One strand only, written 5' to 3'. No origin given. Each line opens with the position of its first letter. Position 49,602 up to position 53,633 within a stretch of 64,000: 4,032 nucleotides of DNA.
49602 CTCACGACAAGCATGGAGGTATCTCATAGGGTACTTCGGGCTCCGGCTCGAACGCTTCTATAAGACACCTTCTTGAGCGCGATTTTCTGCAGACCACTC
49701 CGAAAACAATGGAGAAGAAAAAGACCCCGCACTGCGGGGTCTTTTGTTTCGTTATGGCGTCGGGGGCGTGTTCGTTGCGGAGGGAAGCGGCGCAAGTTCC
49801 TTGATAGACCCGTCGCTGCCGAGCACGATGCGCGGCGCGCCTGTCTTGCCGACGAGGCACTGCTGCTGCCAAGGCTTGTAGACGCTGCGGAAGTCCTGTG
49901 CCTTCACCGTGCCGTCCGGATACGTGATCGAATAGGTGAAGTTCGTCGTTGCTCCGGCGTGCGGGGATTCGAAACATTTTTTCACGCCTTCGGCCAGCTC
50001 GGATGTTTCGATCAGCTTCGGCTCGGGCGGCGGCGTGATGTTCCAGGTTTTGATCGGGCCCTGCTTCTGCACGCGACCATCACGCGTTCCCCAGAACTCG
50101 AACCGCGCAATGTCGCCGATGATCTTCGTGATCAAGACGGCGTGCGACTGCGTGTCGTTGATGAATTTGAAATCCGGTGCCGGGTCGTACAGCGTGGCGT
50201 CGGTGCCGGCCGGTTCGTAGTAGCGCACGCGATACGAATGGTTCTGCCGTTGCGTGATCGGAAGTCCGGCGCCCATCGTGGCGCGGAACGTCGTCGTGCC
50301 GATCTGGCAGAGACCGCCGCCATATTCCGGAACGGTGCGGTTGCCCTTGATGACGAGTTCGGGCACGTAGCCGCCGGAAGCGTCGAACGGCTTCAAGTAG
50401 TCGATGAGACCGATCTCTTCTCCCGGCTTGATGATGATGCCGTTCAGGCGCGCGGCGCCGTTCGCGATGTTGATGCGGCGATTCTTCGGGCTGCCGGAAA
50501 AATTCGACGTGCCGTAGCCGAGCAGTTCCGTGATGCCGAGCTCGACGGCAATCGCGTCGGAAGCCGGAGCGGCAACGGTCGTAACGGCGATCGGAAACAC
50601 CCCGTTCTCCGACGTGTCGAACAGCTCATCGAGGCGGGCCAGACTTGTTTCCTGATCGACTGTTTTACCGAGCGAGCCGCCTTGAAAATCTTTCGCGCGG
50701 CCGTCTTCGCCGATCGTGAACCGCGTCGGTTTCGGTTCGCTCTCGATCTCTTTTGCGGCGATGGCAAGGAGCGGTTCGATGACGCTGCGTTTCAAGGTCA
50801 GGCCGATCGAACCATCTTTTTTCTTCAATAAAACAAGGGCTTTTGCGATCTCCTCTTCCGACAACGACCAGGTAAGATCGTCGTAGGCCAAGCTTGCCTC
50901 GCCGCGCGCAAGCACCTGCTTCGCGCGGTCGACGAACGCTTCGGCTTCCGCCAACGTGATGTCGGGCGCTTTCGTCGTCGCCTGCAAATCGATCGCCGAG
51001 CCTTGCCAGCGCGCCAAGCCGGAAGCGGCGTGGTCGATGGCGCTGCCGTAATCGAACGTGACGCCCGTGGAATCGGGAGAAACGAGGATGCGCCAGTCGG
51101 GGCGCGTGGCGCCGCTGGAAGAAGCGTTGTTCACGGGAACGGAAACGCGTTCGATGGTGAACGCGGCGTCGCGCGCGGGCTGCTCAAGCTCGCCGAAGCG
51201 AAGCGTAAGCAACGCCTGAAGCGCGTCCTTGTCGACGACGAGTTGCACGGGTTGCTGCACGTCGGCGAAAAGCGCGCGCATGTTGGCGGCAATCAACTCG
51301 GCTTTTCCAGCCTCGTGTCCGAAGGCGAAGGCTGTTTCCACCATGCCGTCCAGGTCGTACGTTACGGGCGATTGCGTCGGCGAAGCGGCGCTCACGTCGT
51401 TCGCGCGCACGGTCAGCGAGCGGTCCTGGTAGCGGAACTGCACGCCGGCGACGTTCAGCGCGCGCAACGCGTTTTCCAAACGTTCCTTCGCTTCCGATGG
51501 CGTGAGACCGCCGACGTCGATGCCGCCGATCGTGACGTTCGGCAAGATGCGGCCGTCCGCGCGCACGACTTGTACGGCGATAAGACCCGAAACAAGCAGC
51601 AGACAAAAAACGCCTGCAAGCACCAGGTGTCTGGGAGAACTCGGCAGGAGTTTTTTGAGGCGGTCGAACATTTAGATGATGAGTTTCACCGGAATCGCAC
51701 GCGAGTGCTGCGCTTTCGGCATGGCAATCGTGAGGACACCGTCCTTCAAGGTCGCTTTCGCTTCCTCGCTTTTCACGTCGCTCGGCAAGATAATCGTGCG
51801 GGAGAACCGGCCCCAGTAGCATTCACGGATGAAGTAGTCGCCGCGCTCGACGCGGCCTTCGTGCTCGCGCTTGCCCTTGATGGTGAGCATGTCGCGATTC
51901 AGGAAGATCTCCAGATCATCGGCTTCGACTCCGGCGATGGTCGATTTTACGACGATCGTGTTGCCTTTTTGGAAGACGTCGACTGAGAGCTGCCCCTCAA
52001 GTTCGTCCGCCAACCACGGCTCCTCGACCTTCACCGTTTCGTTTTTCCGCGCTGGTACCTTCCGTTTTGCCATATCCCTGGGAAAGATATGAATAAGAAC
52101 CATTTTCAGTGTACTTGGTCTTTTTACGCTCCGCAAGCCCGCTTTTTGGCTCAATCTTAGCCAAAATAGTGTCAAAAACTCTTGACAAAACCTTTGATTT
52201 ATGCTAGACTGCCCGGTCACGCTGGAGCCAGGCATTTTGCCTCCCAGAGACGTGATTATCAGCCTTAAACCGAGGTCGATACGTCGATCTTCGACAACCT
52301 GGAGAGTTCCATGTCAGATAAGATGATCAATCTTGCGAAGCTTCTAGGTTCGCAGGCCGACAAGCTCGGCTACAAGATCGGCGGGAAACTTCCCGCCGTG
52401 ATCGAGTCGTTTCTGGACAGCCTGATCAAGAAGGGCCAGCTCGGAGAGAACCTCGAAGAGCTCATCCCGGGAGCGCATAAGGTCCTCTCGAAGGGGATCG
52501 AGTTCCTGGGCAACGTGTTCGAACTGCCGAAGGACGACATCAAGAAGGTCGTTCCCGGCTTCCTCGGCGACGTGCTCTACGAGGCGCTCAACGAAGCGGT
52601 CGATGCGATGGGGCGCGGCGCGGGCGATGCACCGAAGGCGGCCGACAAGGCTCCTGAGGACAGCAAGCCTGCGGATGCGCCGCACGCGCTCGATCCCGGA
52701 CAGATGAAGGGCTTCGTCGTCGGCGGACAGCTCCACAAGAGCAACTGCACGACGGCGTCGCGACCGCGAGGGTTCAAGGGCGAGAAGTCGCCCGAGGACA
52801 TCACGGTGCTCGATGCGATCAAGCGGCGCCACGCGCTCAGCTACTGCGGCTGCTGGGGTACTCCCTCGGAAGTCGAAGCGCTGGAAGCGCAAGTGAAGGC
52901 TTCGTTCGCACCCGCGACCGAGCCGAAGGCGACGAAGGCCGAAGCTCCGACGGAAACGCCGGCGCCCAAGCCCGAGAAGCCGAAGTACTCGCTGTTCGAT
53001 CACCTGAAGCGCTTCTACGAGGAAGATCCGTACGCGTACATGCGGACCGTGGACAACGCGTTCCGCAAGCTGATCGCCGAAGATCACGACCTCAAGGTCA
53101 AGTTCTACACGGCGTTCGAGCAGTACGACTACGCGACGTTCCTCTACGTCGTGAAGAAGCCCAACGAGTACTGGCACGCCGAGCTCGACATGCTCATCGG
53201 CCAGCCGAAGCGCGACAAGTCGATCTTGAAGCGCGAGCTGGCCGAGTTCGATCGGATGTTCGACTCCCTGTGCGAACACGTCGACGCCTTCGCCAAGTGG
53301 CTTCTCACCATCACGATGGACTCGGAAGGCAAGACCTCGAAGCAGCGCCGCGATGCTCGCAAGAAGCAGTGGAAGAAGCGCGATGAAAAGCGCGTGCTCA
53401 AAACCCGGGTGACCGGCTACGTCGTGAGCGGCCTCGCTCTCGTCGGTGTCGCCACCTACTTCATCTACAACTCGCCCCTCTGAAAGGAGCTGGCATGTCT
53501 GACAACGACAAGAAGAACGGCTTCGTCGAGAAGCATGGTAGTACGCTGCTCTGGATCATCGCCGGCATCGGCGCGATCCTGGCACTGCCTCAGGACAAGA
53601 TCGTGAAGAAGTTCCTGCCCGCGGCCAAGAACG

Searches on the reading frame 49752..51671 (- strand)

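Call 7: search_protein_families(library=pfam, proteins=[window:49752-51671:-], max_evalue=0.01)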
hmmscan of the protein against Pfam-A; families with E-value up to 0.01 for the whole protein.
window:49752-51671:- (639 aa): 3 families
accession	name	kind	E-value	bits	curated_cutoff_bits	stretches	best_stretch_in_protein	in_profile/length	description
PF04294.18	VanW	-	3e-33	114.5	27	1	397-525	1-128/130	VanW like protein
PF12229.13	PG_binding_4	-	1.7e-08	35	22.1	1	103-180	10-86/117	Putative peptidoglycan binding domain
PF02563.21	Poly_export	-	0.0018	18.8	28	1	34-71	29-65/77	Polysaccharide biosynthesis/export protein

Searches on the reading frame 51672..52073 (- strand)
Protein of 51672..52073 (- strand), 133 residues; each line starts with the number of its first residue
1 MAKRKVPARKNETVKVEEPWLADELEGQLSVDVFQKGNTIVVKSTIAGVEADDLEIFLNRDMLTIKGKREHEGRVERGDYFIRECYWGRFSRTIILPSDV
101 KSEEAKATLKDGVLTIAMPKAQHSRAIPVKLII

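Call 7: search_protein_families(library=pfam, proteins=[window:51672-52073:-], max_evalue=0.01)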
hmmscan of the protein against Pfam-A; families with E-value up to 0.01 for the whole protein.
window:51672-52073:- (133 aa): 2 families
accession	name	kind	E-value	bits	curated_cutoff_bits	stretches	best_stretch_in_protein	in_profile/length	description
PF00011.27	HSP20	-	7.4e-18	65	20.8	1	34-124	3-91/102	Hsp20/alpha crystallin family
PF17886.7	ArsA_HSP20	-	1.1e-07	31.8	22.5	1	38-118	2-63/63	HSP20-like domain found in ArsA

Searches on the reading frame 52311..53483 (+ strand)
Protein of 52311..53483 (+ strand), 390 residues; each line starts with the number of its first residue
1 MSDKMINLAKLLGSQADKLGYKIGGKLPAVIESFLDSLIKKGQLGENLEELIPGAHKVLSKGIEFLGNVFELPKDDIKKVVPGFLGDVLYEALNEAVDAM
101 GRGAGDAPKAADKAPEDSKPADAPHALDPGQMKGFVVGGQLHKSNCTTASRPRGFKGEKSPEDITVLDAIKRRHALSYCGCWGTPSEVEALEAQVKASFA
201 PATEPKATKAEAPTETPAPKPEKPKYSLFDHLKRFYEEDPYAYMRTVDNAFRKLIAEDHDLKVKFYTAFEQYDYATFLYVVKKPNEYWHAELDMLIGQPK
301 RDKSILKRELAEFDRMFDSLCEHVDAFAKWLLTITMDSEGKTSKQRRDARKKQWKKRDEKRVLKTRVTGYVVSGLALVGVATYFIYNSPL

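Call 7: search_protein_families(library=pfam, proteins=[window:52311-53483:+], max_evalue=0.01)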
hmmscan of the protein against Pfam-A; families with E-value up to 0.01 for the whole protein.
window:52311-53483:+ (390 aa): 0 families

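Call 42: search_protein_families(library=ncbifam, proteins=[window:52311-53483:+], max_evalue=0.01)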
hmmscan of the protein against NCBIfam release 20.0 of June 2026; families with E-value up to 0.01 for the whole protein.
window:52311-53483:+ (390 aa): 0 families
